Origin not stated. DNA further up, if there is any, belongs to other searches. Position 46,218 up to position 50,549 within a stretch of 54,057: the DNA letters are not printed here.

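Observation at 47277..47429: The giant protein carries a beta-prime-like double-psi beta-barrel catalytic motif (R-x-P ... ADHDGD), suggesting a two-barrel virion RNA polymerase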

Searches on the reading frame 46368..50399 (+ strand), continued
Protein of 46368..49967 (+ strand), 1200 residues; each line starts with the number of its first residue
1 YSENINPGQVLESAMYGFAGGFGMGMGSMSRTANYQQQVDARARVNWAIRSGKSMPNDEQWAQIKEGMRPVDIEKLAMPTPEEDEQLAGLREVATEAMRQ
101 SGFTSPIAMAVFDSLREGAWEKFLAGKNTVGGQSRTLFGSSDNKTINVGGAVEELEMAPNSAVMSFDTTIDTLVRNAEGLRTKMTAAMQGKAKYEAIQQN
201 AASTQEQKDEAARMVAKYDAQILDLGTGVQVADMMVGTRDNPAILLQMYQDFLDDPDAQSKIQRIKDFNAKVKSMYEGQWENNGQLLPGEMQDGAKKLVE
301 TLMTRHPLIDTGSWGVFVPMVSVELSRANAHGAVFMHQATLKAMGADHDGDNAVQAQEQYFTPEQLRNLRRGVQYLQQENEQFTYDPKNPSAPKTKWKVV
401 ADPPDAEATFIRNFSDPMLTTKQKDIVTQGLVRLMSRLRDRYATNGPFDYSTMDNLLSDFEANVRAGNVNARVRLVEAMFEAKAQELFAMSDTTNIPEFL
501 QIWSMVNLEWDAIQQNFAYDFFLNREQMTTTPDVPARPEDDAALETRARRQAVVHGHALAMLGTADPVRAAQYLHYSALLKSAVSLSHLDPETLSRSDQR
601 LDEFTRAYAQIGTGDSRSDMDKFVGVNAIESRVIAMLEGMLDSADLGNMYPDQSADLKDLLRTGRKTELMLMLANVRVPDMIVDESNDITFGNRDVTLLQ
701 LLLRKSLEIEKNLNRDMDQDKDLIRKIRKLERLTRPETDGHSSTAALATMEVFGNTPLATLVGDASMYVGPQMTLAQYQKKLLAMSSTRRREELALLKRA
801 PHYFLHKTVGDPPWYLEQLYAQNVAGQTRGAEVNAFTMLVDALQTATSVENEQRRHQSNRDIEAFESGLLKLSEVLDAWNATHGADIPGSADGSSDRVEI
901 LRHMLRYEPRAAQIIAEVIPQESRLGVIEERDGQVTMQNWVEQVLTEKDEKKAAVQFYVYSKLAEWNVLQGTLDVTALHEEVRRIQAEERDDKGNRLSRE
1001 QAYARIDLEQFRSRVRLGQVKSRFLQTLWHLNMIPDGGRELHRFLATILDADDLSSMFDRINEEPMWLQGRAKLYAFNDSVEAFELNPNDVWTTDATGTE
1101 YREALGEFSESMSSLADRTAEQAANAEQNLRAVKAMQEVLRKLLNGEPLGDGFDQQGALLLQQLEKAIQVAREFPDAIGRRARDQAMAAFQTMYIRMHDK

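Call 69: fold_search(model_id=the predicted structure, library=pdb)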
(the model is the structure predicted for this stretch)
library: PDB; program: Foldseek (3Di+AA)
matches with E <= 10: 227; with E <= 0.001: 0
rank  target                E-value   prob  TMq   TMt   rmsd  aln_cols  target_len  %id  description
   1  5d4d_N                1.6e-02  0.89  0.11  0.10  27.4       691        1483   11  Crystal structure of Thermus thermophilus product complex for transcription initiation with NAD and CTP (released 2016-07-06)
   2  9ujl_D                2.0e-02  0.69  0.10  0.09  28.2       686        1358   10  CryoEM structure of the T.thermophilus transcription initiation complex in the presence of Ap4A (released 2025-10-22)
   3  9uks_D                2.2e-02  0.57  0.09  0.08  27.9       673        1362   12  CryoEM structure of the T.thermophilus transcription initiation complex in the presence of Gp4A, -1 dA in the template (released 2025-10-22)
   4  2a6h_D                2.4e-02  0.51  0.09  0.08  28.8       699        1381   12  Crystal structure of the T. thermophilus RNA polymerase holoenzyme in complex with antibiotic sterptolydigin (released 2005-09-20)
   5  9ult_D                2.5e-02  0.57  0.10  0.09  28.4       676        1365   12  CryoEM structure of the T.thermophilus transcription initiation complex bound to Up4A-C and UTP, -1 dA in the template (released 2025-10-22)
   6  4wqt_D                2.7e-02  0.66  0.11  0.10  27.7       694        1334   11  Thermus thermophilus RNA polymerase complexed with an RNA cleavage stimulating factor (a GreA/Gfh1 chimeric protein) (released 2015-02-18)
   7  4oin_D                2.7e-02  0.60  0.09  0.08  28.3       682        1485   12  Crystal structure of Thermus thermophilus transcription initiation complex soaked with GE23077 (released 2014-05-07)
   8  3eql_D                2.7e-02  0.51  0.09  0.08  28.3       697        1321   11  Crystal structure of the T. Thermophilus RNA polymerase holoenzyme in complex with antibiotic myxopyronin (released 2008-10-28)
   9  4oir_D                2.9e-02  0.66  0.09  0.08  25.3       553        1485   13  Crystal structure of Thermus thermophilus RNA polymerase transcription initiation complex soaked with GE23077 and rifa (released 2014-05-07)
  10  4mq9_D                3.1e-02  0.69  0.09  0.09  24.4       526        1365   12  Crystal structure of Thermus thermophilus RNA polymerase holoenzyme in complex with GE23077 (released 2014-05-07)
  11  8glv_Cn               3.4e-02  0.08  0.06  0.03  70.1      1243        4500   11  96-nm repeat unit of doublet microtubules from Chlamydomonas reinhardtii flagella (released 2023-05-31)
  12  4oiq_D                3.6e-02  0.75  0.11  0.09  27.7       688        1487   11  Crystal structure of Thermus thermophilus transcription initiation complex soaked with GE23077 and rifampicin (released 2014-05-07)
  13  8w8n_D                3.9e-02  0.44  0.09  0.07  27.9       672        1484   12  Thermus thermophilus initiation transcription complex in the pre-translocated state (released 2024-07-24)
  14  9ujk_D                4.1e-02  0.66  0.10  0.09  27.0       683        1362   11  CryoEM structure of the T.thermophilus transcription initiation complex in the presence of ATP (released 2025-10-22)
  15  9ukn_D                4.1e-02  0.51  0.09  0.08  28.1       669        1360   12  CryoEM structure of the T.thermophilus transcription initiation complex (released 2025-10-22)
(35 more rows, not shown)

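Call 71: search_solved_structures(query=A4, max_evalue=10, show_alignments=5)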
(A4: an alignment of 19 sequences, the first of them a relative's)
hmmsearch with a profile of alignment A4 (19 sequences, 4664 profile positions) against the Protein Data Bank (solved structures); distinct sequences matched with E-value up to 10: 13.
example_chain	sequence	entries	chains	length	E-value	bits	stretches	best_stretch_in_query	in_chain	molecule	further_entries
2qsf_X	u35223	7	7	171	0.0079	15.8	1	3748-3812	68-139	UV excision repair protein RAD23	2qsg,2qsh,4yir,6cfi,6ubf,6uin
9yoy_A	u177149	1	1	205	0.017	14.7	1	817-873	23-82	HC12 C103A complex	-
9yoz_A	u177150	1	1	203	0.017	14.7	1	817-873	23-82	HC12 WT complex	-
7ojf_A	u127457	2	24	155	1.1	8.7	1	194-275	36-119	Outer membrane lipoprotein slyB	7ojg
7uds_a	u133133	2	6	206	1.2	8.6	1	4563-4617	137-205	Glycoprotein G2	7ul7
9dtu_A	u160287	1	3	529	1.7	8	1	4553-4617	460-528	Fusion glycoprotein F0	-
6p91_a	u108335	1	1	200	2.6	7.4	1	4567-4617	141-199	Pre-glycoprotein polyprotein GP complex,Lassa virus glycoprotein, GP2 subunit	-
7ogp_A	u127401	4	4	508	2.8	7.4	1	865-926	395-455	PHIKZ055 | DNA-directed RNA polymerase,PHIKZ056.1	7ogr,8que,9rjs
9cqd_B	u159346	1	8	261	3.3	7.1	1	4578-4617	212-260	Fab 2B11 Heavy Chain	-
9cqa_E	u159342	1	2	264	3.3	7.1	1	4578-4617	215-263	Fab 1G1 Heavy Chain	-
8tui_H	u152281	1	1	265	3.4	7.1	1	4578-4617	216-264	Lirilumab Fab Heavy Chain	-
9cqb_B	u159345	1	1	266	3.4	7.1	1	4578-4617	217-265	Fab 1G8 Heavy Chain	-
9cj7_H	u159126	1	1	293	5.3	6.4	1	4576-4617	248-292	Fv region of 8.9F heavy chain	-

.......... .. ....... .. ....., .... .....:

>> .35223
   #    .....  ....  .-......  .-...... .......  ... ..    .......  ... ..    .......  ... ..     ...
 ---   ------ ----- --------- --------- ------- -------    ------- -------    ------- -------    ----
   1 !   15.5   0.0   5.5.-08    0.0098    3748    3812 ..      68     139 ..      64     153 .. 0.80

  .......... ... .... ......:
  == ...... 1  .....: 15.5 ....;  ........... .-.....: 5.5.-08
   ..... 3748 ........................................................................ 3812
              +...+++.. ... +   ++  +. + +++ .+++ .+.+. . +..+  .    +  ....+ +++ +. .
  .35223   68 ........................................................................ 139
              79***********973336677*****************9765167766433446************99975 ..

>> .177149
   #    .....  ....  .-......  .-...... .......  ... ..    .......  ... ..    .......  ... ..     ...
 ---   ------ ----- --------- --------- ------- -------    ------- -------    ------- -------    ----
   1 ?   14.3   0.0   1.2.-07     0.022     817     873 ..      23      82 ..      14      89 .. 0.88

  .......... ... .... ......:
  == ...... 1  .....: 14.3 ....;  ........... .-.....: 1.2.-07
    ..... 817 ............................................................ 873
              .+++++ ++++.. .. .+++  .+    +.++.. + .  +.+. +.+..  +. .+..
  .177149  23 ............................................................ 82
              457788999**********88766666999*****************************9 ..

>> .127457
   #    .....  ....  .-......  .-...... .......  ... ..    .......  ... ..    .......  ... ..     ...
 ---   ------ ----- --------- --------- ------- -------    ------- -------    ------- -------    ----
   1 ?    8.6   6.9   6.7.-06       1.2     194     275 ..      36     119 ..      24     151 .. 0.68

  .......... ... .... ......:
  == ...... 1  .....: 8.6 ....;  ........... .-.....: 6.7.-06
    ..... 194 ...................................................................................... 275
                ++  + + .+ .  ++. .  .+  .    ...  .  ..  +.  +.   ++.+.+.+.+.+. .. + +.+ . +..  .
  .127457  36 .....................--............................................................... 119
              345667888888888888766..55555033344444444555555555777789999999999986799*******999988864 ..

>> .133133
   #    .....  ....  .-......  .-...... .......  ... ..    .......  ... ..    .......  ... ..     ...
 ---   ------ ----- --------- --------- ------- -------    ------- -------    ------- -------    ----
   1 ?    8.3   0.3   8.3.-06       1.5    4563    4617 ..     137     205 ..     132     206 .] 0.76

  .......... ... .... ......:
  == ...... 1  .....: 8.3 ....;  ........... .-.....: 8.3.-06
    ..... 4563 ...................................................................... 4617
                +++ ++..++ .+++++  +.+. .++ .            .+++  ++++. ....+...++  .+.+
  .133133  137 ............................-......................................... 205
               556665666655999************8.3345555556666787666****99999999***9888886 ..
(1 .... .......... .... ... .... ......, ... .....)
